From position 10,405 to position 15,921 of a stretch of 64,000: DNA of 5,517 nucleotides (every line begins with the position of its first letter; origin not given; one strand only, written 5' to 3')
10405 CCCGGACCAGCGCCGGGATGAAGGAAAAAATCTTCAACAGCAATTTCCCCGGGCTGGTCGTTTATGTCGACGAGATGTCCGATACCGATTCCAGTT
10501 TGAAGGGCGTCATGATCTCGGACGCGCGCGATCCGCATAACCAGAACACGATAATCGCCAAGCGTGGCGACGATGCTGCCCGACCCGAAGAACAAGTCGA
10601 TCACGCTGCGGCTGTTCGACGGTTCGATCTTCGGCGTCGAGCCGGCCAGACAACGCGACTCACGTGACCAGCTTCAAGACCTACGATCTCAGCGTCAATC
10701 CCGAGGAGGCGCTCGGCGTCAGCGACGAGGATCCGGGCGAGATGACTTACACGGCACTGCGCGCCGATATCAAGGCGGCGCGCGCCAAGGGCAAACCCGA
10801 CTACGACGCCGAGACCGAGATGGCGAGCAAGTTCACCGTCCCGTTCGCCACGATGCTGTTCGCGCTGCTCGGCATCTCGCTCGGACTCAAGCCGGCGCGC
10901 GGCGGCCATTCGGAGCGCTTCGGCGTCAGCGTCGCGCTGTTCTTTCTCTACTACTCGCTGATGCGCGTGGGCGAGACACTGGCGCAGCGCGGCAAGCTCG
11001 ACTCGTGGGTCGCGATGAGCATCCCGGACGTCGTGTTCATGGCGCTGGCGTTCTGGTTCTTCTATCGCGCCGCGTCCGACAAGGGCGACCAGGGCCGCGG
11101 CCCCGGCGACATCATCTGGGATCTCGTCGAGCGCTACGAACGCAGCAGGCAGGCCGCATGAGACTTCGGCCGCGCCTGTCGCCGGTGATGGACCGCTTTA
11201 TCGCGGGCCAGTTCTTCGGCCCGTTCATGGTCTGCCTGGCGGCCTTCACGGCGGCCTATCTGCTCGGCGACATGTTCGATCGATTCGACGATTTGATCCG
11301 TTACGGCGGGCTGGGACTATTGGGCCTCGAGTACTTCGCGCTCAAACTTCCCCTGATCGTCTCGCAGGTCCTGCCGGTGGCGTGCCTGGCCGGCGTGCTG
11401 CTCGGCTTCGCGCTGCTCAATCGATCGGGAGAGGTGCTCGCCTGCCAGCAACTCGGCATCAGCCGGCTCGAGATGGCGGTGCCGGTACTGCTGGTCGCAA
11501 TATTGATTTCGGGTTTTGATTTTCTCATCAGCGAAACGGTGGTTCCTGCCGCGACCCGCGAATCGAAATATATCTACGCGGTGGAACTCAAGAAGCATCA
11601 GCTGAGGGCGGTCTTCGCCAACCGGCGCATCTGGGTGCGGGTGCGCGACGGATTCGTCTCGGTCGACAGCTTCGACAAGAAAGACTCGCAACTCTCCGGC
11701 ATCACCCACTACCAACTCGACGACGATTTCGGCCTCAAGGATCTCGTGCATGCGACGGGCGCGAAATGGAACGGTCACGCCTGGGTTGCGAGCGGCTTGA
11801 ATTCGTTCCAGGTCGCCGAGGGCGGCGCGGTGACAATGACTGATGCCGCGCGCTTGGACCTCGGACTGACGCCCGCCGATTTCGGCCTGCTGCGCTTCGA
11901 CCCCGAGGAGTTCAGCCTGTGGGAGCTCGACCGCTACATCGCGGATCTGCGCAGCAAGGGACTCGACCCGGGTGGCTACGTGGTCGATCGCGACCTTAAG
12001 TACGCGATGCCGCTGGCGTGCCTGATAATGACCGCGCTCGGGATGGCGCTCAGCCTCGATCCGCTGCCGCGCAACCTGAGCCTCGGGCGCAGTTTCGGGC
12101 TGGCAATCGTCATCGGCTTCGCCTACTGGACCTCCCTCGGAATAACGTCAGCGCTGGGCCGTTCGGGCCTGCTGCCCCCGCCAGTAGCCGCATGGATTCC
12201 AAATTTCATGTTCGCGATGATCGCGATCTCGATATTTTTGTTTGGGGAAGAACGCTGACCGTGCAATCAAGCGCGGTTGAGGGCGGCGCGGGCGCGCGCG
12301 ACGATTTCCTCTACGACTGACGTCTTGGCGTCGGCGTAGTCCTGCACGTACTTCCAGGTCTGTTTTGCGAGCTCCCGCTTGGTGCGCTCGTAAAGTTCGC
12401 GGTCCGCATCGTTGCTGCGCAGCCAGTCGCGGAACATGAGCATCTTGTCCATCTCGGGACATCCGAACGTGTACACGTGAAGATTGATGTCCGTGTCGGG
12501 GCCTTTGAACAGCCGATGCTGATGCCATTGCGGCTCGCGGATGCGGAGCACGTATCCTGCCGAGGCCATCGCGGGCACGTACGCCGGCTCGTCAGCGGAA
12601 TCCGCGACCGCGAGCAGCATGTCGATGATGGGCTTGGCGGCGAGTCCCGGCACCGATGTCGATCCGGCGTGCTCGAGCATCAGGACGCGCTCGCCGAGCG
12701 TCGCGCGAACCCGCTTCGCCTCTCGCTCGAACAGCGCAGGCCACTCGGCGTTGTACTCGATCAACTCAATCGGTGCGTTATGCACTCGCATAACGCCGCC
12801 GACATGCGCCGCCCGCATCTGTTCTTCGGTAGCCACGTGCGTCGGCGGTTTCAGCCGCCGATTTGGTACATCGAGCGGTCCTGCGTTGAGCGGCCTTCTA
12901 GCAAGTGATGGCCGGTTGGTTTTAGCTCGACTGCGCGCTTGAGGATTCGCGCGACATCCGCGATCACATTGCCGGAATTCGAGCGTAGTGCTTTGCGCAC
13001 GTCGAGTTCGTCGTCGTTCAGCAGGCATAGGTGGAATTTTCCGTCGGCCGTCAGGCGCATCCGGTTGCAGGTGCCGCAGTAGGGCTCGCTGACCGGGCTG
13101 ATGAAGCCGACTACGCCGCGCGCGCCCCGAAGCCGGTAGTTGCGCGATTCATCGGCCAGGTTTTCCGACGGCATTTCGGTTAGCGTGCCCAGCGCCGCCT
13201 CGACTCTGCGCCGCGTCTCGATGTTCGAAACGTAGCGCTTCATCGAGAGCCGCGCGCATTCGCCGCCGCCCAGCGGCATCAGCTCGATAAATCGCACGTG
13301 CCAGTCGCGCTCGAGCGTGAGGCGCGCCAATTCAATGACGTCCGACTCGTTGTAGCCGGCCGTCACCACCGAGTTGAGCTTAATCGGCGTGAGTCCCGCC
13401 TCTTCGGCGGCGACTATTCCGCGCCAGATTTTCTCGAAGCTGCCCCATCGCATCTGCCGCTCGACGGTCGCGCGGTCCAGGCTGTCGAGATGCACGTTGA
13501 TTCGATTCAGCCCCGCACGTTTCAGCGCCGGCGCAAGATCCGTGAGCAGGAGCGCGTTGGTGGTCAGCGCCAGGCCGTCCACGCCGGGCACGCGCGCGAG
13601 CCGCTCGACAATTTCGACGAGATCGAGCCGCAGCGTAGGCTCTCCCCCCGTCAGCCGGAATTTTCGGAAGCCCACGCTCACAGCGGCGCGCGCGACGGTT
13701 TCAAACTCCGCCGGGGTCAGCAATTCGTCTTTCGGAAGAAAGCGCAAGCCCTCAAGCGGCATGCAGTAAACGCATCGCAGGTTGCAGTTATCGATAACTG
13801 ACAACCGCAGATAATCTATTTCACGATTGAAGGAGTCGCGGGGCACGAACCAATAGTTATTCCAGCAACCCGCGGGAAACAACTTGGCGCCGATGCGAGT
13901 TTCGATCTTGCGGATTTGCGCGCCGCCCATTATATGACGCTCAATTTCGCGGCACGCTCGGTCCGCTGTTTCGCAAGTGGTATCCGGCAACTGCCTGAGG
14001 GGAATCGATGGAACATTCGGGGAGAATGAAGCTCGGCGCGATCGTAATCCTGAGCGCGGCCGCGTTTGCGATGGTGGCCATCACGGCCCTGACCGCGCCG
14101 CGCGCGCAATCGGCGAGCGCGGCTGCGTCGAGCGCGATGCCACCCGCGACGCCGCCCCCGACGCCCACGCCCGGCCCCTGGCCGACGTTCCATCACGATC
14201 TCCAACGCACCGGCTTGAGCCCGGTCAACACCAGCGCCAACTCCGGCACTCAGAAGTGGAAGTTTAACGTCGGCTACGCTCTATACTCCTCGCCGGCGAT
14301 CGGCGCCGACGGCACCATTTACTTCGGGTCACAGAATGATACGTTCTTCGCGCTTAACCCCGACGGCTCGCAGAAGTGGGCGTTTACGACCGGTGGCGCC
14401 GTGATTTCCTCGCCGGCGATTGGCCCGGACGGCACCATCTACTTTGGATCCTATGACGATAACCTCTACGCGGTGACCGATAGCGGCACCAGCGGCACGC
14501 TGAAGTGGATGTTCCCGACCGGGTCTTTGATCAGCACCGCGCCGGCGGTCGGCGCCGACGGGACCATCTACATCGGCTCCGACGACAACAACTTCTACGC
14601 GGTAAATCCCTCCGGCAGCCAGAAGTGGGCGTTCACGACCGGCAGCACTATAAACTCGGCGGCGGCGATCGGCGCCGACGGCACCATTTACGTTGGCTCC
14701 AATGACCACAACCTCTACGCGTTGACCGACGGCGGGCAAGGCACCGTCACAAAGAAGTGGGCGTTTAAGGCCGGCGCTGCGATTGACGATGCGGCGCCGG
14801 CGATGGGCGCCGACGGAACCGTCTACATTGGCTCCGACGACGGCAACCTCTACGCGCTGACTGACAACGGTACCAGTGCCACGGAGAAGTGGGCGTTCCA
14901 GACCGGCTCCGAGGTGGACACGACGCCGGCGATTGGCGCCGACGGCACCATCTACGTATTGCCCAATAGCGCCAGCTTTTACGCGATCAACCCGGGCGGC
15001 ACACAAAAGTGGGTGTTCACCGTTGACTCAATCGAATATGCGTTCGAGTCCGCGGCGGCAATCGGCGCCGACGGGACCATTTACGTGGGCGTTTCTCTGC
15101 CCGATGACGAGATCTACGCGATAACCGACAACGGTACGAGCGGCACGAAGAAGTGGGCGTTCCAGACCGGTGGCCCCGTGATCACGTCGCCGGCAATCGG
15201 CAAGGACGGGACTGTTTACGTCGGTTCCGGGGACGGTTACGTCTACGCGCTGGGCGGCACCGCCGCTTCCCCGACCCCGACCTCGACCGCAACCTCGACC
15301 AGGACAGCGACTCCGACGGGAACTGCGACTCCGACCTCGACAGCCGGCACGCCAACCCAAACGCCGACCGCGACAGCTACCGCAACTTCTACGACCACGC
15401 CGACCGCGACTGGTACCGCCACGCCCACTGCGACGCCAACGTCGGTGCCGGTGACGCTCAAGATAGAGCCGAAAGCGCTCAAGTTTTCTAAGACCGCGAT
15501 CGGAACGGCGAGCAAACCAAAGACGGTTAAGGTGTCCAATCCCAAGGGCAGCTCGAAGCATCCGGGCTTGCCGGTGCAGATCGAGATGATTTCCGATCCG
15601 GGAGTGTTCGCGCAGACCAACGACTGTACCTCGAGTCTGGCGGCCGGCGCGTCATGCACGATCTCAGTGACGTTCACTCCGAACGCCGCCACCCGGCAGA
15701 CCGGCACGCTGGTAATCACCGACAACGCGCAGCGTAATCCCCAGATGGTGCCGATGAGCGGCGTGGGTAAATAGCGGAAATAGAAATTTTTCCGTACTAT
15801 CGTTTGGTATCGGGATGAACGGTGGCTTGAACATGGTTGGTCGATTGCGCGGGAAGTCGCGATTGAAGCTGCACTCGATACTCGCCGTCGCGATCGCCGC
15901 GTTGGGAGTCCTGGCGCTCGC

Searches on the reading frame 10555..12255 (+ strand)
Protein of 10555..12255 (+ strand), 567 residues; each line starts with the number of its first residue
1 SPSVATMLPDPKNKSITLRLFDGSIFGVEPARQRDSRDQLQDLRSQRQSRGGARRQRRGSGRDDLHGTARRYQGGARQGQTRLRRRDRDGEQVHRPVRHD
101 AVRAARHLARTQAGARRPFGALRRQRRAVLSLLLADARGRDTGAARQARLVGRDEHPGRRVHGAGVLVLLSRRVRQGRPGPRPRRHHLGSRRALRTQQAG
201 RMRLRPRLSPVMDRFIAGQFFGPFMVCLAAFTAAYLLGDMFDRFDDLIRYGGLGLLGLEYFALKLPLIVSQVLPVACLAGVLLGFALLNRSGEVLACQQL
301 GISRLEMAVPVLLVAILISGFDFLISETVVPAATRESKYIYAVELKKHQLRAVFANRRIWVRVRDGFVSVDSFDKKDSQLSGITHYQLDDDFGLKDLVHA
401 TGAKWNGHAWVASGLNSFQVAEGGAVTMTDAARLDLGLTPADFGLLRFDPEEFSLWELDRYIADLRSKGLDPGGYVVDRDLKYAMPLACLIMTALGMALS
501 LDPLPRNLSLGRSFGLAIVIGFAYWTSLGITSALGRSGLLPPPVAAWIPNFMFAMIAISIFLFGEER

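Call 60: search_protein_families(library=pfam, proteins=[window:10555-12255:+], max_evalue=0.00001)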
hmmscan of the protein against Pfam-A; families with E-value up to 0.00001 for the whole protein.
window:10555-12255:+ (567 aa): 1 family
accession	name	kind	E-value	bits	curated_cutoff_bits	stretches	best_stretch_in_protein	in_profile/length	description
PF03739.19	LptF_LptG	-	1.5e-72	245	27.9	1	214-561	1-351/353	Lipopolysaccharide export system permease LptF/LptG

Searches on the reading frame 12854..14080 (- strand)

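Call 60: search_protein_families(library=pfam, proteins=[window:12854-14080:-], max_evalue=0.00001)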
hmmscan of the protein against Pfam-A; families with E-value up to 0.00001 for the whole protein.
window:12854-14080:- (409 aa): 2 families
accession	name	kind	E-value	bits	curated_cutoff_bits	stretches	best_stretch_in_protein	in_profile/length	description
PF04055.27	Radical_SAM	-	4.4e-32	112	29.5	1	94-254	2-165/166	Radical SAM superfamily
PF06463.18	Mob_synth_C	-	6.4e-31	107.4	37.4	1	261-392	2-127/128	Molybdenum Cofactor Synthesis C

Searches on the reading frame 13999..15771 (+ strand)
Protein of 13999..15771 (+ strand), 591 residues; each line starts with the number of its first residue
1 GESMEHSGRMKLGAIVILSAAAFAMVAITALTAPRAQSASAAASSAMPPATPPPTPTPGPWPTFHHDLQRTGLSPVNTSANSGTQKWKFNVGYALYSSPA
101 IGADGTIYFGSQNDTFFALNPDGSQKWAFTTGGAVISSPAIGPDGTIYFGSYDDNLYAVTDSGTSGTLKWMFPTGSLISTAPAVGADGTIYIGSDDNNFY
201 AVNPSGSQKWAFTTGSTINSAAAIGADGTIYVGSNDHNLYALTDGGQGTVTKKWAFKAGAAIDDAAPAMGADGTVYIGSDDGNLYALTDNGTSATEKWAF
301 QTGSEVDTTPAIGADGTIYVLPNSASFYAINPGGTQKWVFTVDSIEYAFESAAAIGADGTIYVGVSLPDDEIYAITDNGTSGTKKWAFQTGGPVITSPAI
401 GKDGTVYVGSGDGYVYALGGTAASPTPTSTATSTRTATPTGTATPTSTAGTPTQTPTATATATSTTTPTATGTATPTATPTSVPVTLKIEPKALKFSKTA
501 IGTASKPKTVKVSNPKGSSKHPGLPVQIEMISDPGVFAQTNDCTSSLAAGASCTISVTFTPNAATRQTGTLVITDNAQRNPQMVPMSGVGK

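Call 60: search_protein_families(library=pfam, proteins=[window:13999-15771:+], max_evalue=0.00001)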
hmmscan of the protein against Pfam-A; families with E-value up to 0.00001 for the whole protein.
window:13999-15771:+ (591 aa): 6 families
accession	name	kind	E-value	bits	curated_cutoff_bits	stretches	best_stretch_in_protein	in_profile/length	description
PF13570.13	Beta-prop_ACSF4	-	2.7e-42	145.8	133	3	165-360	38-228/329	Beta-alanine-activating enzyme, beta-propeller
PF13360.13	PQQ_2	-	2.5e-22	80.1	27.6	2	165-288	12-134/233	Outer membrane protein assembly factor BamB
PF15780.11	ASH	-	5.6e-08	33.3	27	1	492-582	12-97/98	Abnormal spindle-like microcephaly-assoc'd, ASPM-SPD-2-Hydin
PF25292.1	Beta-prop_CGLA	-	6e-08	33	26.8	0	190-247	47-107/316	Lambda-carrageenase beta-propeller domain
PF22073.2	Cep192_D4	-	1.5e-07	32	35.5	1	487-590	4-111/112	Cep192 domain 4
PF20067.5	SSL_N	-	1.4e-06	28.5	18.9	0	268-285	27-44/46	Strictosidine synthase-like, N-terminal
